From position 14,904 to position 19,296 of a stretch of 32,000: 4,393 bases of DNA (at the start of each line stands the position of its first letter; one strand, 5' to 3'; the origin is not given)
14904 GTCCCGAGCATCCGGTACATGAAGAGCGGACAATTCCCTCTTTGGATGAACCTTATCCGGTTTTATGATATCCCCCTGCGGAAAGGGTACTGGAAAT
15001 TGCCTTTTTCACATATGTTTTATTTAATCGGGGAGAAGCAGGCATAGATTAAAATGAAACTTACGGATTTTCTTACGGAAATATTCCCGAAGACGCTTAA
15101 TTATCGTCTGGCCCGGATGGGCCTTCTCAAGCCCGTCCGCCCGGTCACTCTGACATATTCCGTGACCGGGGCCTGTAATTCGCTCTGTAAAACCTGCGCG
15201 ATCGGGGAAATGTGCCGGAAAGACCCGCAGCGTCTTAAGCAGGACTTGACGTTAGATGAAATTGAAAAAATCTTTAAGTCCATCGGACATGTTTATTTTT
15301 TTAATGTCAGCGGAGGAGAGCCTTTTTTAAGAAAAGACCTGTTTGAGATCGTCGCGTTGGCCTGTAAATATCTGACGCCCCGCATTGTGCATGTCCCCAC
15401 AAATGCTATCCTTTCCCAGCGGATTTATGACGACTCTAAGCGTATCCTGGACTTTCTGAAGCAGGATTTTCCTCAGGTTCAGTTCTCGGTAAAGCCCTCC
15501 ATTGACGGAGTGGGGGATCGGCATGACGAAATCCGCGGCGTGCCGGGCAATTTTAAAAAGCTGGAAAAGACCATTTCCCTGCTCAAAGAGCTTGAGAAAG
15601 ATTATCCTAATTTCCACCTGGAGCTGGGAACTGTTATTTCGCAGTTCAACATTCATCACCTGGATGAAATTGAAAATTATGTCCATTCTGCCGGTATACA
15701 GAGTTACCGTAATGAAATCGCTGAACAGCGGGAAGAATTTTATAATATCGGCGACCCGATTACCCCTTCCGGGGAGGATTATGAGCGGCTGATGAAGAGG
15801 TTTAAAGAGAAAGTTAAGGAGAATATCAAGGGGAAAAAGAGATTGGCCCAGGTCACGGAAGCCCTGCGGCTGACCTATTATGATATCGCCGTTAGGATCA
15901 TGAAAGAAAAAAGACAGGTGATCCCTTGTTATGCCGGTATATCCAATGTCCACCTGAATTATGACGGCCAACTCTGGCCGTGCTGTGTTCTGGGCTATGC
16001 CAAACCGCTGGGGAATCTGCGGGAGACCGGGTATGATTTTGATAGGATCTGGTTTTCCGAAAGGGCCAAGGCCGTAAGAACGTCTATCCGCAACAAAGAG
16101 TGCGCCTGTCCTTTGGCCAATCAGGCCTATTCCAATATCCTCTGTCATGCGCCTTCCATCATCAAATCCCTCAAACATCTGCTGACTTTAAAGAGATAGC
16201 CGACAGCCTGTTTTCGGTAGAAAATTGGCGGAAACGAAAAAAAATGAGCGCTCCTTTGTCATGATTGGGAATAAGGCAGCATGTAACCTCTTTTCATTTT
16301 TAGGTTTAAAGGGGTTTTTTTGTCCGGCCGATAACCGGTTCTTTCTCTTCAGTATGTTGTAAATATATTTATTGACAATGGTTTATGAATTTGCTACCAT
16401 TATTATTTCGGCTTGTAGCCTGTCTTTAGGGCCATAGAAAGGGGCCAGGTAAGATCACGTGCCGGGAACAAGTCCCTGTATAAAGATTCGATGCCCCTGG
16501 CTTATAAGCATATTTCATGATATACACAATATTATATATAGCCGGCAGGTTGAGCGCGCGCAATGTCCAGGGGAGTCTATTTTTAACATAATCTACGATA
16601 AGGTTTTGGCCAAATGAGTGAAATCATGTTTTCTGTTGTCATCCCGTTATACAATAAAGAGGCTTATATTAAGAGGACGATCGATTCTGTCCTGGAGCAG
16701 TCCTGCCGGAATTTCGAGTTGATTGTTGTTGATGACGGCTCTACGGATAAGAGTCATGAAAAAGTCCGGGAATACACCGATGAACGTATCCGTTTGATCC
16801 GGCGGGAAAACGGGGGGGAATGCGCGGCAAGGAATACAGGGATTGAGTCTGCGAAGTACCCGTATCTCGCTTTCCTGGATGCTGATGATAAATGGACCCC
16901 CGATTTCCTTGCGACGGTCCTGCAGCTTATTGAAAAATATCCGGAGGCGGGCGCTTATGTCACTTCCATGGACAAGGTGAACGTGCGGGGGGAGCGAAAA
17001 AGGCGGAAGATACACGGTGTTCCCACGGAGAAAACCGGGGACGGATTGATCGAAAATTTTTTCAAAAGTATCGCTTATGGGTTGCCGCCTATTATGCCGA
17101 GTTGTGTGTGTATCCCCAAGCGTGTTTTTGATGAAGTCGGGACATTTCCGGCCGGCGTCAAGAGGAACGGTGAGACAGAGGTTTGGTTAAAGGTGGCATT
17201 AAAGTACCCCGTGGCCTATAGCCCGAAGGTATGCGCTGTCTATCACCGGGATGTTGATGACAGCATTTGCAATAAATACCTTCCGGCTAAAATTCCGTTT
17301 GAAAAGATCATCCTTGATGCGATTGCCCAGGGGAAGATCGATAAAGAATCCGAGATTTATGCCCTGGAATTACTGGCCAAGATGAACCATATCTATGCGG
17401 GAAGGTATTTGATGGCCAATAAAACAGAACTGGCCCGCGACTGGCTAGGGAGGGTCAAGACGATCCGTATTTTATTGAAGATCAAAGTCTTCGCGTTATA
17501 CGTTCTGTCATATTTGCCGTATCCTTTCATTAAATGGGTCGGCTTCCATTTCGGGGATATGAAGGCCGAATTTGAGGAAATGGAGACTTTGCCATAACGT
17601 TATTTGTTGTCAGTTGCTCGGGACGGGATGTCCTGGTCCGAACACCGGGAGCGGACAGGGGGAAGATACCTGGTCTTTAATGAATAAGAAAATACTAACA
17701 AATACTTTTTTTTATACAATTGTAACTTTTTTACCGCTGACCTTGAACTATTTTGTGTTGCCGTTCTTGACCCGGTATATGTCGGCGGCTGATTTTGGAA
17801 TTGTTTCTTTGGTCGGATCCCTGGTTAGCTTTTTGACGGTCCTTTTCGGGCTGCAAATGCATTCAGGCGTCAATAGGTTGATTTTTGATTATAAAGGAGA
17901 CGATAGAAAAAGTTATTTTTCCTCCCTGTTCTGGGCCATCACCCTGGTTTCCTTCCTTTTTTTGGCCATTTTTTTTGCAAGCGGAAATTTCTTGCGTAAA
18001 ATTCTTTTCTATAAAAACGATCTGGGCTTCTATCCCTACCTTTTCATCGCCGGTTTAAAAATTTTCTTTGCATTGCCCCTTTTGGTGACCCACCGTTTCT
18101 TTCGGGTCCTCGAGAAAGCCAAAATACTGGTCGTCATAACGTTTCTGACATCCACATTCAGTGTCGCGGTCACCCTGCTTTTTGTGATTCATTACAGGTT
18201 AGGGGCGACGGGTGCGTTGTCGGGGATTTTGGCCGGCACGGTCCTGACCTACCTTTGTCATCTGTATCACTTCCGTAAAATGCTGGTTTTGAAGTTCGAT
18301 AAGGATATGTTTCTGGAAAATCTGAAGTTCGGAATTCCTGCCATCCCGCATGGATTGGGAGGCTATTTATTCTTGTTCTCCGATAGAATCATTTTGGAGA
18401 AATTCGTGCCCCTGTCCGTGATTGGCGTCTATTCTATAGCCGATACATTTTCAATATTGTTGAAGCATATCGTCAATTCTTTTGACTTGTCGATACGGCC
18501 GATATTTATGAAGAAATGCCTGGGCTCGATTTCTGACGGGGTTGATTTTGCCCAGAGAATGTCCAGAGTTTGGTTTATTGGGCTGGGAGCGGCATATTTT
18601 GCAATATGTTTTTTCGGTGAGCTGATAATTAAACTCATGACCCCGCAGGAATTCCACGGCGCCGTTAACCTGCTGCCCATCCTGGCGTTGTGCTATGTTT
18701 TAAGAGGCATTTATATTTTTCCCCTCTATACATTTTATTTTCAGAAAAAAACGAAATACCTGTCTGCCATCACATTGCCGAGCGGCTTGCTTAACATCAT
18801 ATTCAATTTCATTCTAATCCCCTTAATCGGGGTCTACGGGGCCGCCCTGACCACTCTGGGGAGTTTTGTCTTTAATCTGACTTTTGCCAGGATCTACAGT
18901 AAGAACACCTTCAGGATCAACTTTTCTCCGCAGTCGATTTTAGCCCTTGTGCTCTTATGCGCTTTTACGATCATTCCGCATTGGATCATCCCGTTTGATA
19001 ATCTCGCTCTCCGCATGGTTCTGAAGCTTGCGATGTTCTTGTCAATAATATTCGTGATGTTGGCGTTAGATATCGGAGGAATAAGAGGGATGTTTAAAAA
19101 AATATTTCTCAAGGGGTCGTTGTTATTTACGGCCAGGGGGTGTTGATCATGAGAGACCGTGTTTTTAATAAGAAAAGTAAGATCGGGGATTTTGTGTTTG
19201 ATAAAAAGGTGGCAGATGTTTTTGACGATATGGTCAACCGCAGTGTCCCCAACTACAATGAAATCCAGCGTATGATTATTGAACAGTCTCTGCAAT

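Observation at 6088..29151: Possible self-contained surface-glycoprotein system: giant target protein, a 16-kb modified nonulosonate glycan locus and a convergent GT-C transferase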

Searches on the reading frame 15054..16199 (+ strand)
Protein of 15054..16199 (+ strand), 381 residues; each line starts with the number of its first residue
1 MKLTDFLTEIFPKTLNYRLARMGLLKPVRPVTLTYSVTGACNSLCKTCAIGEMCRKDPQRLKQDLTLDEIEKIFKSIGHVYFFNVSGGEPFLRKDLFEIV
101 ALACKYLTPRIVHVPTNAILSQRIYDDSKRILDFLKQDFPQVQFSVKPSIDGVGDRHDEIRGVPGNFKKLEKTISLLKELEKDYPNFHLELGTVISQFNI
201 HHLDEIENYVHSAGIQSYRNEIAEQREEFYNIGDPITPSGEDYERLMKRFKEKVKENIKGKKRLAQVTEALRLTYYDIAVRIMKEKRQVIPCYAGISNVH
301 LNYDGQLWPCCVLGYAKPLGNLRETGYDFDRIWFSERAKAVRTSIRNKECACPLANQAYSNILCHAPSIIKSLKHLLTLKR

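Call 3: search_protein_families(library=pfam, proteins=[window:15054-16199:+], max_evalue=0.01)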
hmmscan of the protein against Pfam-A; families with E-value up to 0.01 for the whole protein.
window:15054-16199:+ (381 aa): 2 families
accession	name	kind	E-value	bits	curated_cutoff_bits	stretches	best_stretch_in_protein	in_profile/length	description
PF04055.27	Radical_SAM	-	1.3e-13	51.9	29.5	1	35-182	1-141/166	Radical SAM superfamily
PF13186.11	SPASM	-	6.4e-08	33.2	21.5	1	292-352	1-66/67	Iron-sulfur cluster-binding domain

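Call 5: search_protein_families(library=ncbifam, proteins=[window:15054-16199:+], max_evalue=0.001)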
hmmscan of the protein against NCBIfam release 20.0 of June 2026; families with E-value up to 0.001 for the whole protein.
window:15054-16199:+ (381 aa): 45 families (the best 25 are shown)
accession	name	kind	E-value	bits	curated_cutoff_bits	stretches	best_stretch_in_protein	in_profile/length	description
NF033640.1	N_Twi_rSAM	subfamily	1.9e-19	70.1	170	1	23-260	103-335/398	twitch domain-containing radical SAM protein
TIGR04053.2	TIGR04053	equivalog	3.7e-18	65.9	395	1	29-218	6-181/366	TIGR04053 family radical SAM/SPASM domain-containing protein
TIGR04545.1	rSAM_ahbD_hemeb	equivalog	3.7e-16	59.5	500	1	34-347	3-297/339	heme b synthase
NF050035.1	rSAM_WgK_link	exception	1.6e-15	57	650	1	30-182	8-145/367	radical SAM/SPASM peptide maturase WgkB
TIGR04055.1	rSAM_NirJ2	equivalog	2e-14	53.9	500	1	34-351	3-292/326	putative heme d1 biosynthesis radical SAM protein NirJ2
TIGR03961.1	rSAM_PTO1314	hypoth_equivalog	1.8e-13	50.5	306.05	1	35-253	27-216/332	PTO1314 family radical SAM protein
TIGR03962.1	mycofact_rSAM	equivalog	7.7e-13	48.3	265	1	29-216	10-179/339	mycofactocin radical SAM maturase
TIGR04054.1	rSAM_NirJ1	equivalog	1.1e-12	47.3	650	1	24-215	30-202/387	putative heme d1 biosynthesis radical SAM protein NirJ1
NF047865.1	rSAM_PapB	equivalog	1.3e-12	47.6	340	1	32-323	4-280/330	PapB family radical SAM/SPASM ranthipeptide maturase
TIGR03977.1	rSAM_pair_HxsC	equivalog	1.3e-12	47.2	267.9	1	36-211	30-191/292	His-Xaa-Ser system radical SAM maturase HxsC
TIGR04133.1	rSAM_w_lipo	hypoth_equivalog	1.8e-12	46.8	425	1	32-351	25-319/350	TIGR04133 family radical SAM/SPASM protein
NF045574.1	sacti_mat_StsB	exception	2.1e-12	46.6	625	1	32-219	97-265/466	StsB family radical SAM/SPASM domain sactipeptide maturase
TIGR04303.1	GeoRSP_rSAM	equivalog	2.1e-10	40.7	400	1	30-216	4-170/325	GeoRSP system radical SAM/SPASM protein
TIGR04051.1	rSAM_NirJ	equivalog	3e-10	39.6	515.45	1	35-216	6-169/354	heme d1 biosynthesis radical SAM protein NirJ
TIGR04068.1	rSAM_ocin_clost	equivalog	6.1e-10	38.6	500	1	32-331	85-393/462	Cys-rich peptide radical SAM maturase CcpM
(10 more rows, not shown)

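Call 32: search_solved_structures(query=window:15054-16199:+, max_evalue=0.01)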
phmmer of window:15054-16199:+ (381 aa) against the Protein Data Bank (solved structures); distinct sequences matched with E-value up to 0.01: 3.
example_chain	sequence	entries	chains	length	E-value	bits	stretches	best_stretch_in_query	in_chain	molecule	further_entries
6efn_A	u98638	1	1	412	4.6e-08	35.6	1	17-202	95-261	Sporulation killing factor maturation protein SkfB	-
2fb2_A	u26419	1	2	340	7e-05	25.1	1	26-128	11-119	Molybdenum cofactor biosynthesis protein A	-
1tv7_A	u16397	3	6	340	9.7e-05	24.6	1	26-128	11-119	Molybdenum cofactor biosynthesis protein A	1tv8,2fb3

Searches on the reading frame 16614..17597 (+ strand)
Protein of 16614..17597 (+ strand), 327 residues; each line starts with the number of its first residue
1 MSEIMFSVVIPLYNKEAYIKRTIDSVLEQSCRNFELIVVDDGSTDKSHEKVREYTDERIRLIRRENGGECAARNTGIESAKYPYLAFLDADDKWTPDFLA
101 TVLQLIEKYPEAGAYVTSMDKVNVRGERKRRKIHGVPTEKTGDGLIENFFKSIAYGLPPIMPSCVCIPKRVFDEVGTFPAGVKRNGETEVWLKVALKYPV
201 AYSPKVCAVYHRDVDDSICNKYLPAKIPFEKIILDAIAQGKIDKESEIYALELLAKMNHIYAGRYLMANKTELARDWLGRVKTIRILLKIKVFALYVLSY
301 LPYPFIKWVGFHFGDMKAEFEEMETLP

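Call 3: search_protein_families(library=pfam, proteins=[window:16614-17597:+], max_evalue=0.01)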
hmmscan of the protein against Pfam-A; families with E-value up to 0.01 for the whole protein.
window:16614-17597:+ (327 aa): 3 families
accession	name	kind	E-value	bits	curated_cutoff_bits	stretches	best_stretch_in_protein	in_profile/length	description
PF00535.33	Glycos_transf_2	-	3e-38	131.8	23.3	1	7-142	1-134/168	Glycosyl transferase family 2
PF10111.15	Glyco_tranf_2_2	-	4.7e-16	59.5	27.3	1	7-107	1-107/276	Glycosyltransferase like family 2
PF13641.12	Glyco_tranf_2_3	-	3.9e-13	50.4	27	1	6-179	3-178/230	Glycosyltransferase like family 2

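Call 5: search_protein_families(library=ncbifam, proteins=[window:16614-17597:+], max_evalue=0.001)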
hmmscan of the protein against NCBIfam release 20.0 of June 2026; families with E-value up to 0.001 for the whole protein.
window:16614-17597:+ (327 aa): 27 families (the best 25 are shown)
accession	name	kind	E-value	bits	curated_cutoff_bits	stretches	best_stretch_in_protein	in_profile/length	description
NF047683.1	TeichurnBiosyTuaG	equivalog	3.1e-29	102.4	400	1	5-148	7-151/252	teichuronic acid biosynthesis protein TuaG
NF007482.0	PRK10073.1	equivalog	1.5e-27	96.5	423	1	4-107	6-111/334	glycosyltransferase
NF041875.1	EPS_EpsD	equivalog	1.6e-22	80.3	370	1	7-267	2-257/325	exopolysaccharide biosynthesis glycosyltransferase EpsD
NF007453.0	PRK10018.1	equivalog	2.4e-17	63.5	382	1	5-108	7-113/280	colanic acid biosynthesis glycosyltransferase WcaA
TIGR03937.1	PgaC_IcaA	equivalog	2.7e-17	62.8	422.3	1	5-118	46-161/407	poly-beta-1,6-N-acetyl-D-glucosamine synthase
TIGR04017.1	WcaA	equivalog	5.5e-17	62.3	495.75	1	5-109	6-113/279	colanic acid biosynthesis glycosyltransferase WcaA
TIGR03965.1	mycofact_glyco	equivalog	1.1e-16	60.7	280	1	7-104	77-177/467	mycofactocin biosynthesis glycosyltransferase MftF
NF053739.1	GlytfEpsEBac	equivalog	1.1e-16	60.6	450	1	7-139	4-140/265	glycosyltransferase EpsE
NF038302.1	EPS_HpsE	equivalog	7.5e-16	58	300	1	5-118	2-123/307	hormogonium polysaccharide biosynthesis glycosyltransferase HpsE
NF050050.1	ProtGlycPglI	equivalog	1.8e-15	57.1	500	1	6-107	4-109/306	GalNAc(5)-diNAcBac-PP-undecaprenol beta-1,3-glucosyltransferase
TIGR04283.1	glyco_like_mftF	equivalog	5.1e-15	55.7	182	1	7-122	2-114/221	TIGR04283 family arsenosugar biosynthesis glycosyltransferase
NF038299.1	EPS_HpsN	equivalog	5.8e-15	55.1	425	1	5-145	2-146/317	hormogonium polysaccharide biosynthesis glycosyltransferase HpsN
NF041394.1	GtaseAglG_Halo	equivalog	1.4e-10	40.9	440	1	6-114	3-112/304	glucosyl-dolichyl phosphate glucuronosyltransferase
NF047588.1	GlcsyltransPgfSStrep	equivalog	5.1e-10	39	500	1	6-131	3-130/308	glycosyltransferase PgfS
TIGR04440.1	glyco_TIGR04440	domain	3.1e-08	33.6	70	1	6-114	2-114/215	TIGR00180 family glycosyltransferase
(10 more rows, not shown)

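Call 82: search_solved_structures(query=window:16614-17597:+, max_evalue=0.00001)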
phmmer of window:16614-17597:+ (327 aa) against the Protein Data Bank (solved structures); distinct sequences matched with E-value up to 0.00001: 23.
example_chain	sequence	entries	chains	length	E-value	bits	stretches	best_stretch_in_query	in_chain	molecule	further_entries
2z87_A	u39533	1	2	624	5.8e-26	94.8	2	5-108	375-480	Chondroitin synthase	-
2z86_A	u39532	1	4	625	5.8e-26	94.8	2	5-108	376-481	Chondroitin synthase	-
5hea_A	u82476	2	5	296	1.6e-20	76.9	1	5-96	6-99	Putative glycosyltransferase (GalT1)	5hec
3l7m_A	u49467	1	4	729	3e-14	56.3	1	7-96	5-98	Teichoic acid biosynthesis protein F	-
3l7i_A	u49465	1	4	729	3e-14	56.3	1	7-96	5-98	Teichoic acid biosynthesis protein F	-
3l7j_A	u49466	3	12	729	3e-14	56.3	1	7-96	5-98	Teichoic acid biosynthesis protein F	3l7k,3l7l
3bcv_A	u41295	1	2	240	8e-14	54.9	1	6-126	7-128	Putative glycosyltransferase protein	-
6p61_A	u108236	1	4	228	1e-11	48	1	6-111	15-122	Glycosyltransferase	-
5tze_C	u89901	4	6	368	1.7e-11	47.2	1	5-127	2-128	Glycosyl transferase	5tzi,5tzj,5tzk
5tz8_A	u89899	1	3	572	3.7e-11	46.1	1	5-126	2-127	Glycosyl transferase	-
6h1j_A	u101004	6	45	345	2e-10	43.7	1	6-93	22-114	Probable ss-1,3-N-acetylglucosaminyltransferase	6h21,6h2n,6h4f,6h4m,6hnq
9omm_A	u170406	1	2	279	5.6e-10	42.2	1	5-128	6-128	Glycosyltransferase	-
9omh_A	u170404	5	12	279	6.8e-10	41.9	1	5-127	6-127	Glycosyltransferase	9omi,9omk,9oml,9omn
9omj_A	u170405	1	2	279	1.1e-09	41.3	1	6-127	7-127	Glycosyltransferase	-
1h7l_A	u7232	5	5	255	1.1e-09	41.2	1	7-119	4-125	SPORE COAT POLYSACCHARIDE BIOSYNTHESIS PROTEIN SPSA | PROTEIN (SPORE COAT POLYSACCHARIDE BIOSYNTHESIS PROTEIN SPSA)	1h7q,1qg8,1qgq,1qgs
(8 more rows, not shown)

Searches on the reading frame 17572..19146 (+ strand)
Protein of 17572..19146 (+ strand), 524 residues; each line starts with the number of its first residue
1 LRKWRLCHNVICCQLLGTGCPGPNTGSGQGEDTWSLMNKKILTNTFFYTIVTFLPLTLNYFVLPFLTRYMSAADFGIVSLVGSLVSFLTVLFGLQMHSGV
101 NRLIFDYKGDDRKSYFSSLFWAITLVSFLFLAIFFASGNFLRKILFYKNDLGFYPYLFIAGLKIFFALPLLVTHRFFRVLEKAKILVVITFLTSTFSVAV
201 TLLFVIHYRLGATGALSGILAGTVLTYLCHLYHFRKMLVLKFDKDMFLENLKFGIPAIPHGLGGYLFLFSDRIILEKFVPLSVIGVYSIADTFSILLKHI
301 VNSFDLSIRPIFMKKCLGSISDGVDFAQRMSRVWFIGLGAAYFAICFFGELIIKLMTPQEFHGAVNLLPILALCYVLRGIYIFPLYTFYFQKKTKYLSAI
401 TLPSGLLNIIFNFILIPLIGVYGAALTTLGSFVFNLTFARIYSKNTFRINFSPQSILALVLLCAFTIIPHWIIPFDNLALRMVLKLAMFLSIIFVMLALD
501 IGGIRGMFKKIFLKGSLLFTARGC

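Call 3: search_protein_families(library=pfam, proteins=[window:17572-19146:+], max_evalue=0.01)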
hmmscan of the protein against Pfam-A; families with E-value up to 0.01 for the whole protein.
window:17572-19146:+ (524 aa): 3 families
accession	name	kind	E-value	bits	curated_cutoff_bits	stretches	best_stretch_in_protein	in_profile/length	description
PF01943.22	Polysacc_synt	-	2.3e-21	76.9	28.2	1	42-312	2-270/274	Polysaccharide biosynthesis protein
PF13440.11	Polysacc_synt_3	-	2.2e-16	60.4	23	1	66-302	2-229/293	Polysaccharide biosynthesis protein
PF01554.23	MatE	-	7.4e-05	22.9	24.9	2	285-414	29-161/161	MatE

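Call 5: search_protein_families(library=ncbifam, proteins=[window:17572-19146:+], max_evalue=0.001)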
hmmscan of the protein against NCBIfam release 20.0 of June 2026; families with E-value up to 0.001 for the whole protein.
window:17572-19146:+ (524 aa): 3 families
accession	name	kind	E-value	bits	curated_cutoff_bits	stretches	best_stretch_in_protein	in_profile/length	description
NF050818.1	PolSacchBiosHfsF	equivalog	5.2e-08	32.3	700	1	186-506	144-467/468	polysaccharide biosynthesis protein HfsF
TIGR00797.1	matE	subfamily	5.5e-05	22.2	147.4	1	71-258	24-224/396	MATE family efflux transporter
NF052396.1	MATE_WgkD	equivalog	5.6e-05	22.3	510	1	335-455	91-219/428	tryglysin-associated MATE efflux transporter WgkD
